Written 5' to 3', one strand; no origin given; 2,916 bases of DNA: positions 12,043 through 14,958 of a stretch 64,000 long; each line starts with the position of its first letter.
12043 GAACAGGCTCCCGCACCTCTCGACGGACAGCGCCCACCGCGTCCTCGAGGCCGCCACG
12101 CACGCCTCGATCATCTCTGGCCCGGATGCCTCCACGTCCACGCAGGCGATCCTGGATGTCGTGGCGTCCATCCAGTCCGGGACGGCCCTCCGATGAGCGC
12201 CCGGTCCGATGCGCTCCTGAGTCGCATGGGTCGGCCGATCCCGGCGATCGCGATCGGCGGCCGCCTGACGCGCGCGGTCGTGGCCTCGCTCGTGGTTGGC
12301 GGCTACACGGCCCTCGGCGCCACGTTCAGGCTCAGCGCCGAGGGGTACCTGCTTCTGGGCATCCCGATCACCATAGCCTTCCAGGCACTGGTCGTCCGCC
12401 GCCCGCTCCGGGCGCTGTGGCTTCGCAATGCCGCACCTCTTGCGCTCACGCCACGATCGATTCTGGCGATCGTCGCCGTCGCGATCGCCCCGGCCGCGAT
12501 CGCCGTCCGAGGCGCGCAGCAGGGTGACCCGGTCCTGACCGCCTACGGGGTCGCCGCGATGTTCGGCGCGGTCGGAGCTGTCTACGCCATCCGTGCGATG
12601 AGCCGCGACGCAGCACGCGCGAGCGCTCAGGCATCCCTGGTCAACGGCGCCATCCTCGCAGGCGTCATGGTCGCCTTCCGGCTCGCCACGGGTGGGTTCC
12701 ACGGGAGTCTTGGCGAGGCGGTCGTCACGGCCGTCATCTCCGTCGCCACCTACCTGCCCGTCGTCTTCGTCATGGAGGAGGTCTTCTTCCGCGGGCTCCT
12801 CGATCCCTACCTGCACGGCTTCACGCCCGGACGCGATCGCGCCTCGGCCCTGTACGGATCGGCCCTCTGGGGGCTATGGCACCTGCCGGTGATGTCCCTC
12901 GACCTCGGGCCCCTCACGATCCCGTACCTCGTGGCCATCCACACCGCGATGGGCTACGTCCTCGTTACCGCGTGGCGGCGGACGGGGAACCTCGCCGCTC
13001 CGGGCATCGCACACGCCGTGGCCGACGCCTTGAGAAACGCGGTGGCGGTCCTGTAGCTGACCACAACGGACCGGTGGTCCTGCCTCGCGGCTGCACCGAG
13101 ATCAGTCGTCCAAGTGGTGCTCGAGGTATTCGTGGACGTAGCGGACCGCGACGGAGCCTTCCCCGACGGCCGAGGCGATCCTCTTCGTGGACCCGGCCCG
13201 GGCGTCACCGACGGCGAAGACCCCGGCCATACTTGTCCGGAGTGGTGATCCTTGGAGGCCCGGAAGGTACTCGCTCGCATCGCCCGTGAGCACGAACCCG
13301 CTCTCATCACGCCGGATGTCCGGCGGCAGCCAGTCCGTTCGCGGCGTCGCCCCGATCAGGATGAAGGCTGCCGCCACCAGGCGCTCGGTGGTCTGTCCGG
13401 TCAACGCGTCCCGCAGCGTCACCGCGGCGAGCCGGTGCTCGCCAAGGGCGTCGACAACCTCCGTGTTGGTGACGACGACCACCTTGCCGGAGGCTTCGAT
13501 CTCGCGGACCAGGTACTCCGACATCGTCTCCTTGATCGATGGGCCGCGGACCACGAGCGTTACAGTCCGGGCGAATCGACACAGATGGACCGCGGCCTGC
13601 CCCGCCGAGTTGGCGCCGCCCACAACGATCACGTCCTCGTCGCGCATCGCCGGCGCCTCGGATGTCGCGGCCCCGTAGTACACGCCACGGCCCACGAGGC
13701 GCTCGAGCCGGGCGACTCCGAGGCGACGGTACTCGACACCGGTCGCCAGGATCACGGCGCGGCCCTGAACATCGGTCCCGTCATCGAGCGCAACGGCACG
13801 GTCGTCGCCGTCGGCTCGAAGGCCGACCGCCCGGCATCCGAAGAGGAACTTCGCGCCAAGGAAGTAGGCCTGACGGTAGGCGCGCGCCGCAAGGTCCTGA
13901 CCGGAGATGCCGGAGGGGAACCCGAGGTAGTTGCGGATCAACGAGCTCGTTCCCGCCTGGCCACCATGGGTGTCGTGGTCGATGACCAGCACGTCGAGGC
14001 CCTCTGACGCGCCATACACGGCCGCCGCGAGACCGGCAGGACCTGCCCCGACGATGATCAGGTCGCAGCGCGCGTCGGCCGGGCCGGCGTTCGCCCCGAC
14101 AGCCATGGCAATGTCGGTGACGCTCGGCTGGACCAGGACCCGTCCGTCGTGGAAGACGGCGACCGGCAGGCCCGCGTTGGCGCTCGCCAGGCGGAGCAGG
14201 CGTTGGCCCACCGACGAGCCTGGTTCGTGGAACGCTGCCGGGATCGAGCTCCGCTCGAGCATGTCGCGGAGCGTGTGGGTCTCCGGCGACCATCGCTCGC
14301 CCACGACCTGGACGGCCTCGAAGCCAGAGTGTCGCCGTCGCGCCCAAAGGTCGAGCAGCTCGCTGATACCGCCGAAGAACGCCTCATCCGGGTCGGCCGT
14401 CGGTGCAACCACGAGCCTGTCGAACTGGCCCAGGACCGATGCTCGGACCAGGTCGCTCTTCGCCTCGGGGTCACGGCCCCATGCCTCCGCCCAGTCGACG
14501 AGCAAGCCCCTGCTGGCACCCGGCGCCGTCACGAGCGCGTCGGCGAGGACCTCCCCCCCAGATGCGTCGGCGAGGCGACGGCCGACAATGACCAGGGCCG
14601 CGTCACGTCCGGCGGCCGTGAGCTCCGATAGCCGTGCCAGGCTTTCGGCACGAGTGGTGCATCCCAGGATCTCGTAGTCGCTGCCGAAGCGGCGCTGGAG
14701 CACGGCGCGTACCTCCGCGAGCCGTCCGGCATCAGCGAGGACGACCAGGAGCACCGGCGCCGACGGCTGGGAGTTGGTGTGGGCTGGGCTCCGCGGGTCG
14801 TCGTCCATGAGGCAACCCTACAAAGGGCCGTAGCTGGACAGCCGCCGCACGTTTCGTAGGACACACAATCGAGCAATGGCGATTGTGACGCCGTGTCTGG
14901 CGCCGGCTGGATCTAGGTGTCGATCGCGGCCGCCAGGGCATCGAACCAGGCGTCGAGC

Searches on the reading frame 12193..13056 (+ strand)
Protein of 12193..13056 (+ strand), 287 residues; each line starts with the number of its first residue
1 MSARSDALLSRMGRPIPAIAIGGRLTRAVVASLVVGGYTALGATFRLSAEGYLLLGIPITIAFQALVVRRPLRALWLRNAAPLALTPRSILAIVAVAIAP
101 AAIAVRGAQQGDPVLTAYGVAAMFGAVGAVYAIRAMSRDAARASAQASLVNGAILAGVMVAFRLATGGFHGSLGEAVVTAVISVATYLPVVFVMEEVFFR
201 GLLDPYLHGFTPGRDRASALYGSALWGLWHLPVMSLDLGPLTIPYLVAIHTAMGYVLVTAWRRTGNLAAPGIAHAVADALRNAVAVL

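Call 12: search_protein_families(library=pfam, proteins=[window:12193-13056:+], max_evalue=0.01)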
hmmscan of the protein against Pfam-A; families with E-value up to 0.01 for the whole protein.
window:12193-13056:+ (287 aa): 1 family
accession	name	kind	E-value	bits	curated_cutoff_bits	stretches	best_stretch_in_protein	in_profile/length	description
PF02517.21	Rce1-like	-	3.5e-14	53.3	22.4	1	180-279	4-92/93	Type II CAAX prenyl endopeptidase Rce1-like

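Call 44: search_protein_families(library=ncbifam, proteins=[window:12193-13056:+], max_evalue=0.001)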
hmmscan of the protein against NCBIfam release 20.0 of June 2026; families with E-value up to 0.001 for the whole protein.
window:12193-13056:+ (287 aa): 2 families
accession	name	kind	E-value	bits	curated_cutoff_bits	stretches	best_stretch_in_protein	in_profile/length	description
NF040594.1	CPBP_fam_MrtC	equivalog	0.00045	20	195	1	91-215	25-149/221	myxosortase MrtC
NF040914.1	Mrt_core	domain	0.00057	19.9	100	0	184-284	4-104/108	myxosortase family intramembrane protease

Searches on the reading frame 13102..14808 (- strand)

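Call 13: search_protein_families(library=pfam, proteins=[window:13102-14808:-], max_evalue=0.01)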
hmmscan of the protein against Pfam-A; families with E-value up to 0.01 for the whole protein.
window:13102-14808:- (568 aa): 12 families
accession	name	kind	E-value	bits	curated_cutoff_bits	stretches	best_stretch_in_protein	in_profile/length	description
PF07992.20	Pyr_redox_2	-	2.8e-28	99.6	26.1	1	249-551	2-291/291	Pyridine nucleotide-disulphide oxidoreductase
PF13738.12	Pyr_redox_3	-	1.4e-15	57.8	30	2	346-451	122-235/305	Pyridine nucleotide-disulphide oxidoreductase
PF00070.33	Pyr_redox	-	8e-09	36.3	22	1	393-466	2-80/82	Pyridine nucleotide-disulphide oxidoreductase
PF12831.13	FAD_oxidored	-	1.1e-06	28.6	27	1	249-297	1-49/416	FAD dependent oxidoreductase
PF01266.30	DAO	-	1.7e-06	28.3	27.9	2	249-289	1-40/353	FAD dependent oxidoreductase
PF13450.12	NAD_binding_8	-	2.7e-06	28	21.9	1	252-288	1-38/68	NAD(P)-binding Rossmann-like domain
PF03486.20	HI0933_like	-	1.5e-05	25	50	1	249-283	2-36/244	HI0933-like protein Rossmann domain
PF01946.23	Thi4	-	2.9e-05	23.9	26.2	1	247-283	17-55/235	Thi4 family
PF01494.25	FAD_binding_3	-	0.0018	18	22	1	248-280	2-34/349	FAD binding domain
PF00890.30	FAD_binding_2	-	0.0038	16.9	20.4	0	249-286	1-39/414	FAD binding domain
PF05834.18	Lycopene_cycl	-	0.0079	15.7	23.4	0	249-277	1-31/380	Lycopene cyclase protein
PF01593.30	Amino_oxidase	-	0.0082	15.9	19.8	0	309-357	208-255/443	Flavin containing amine oxidoreductase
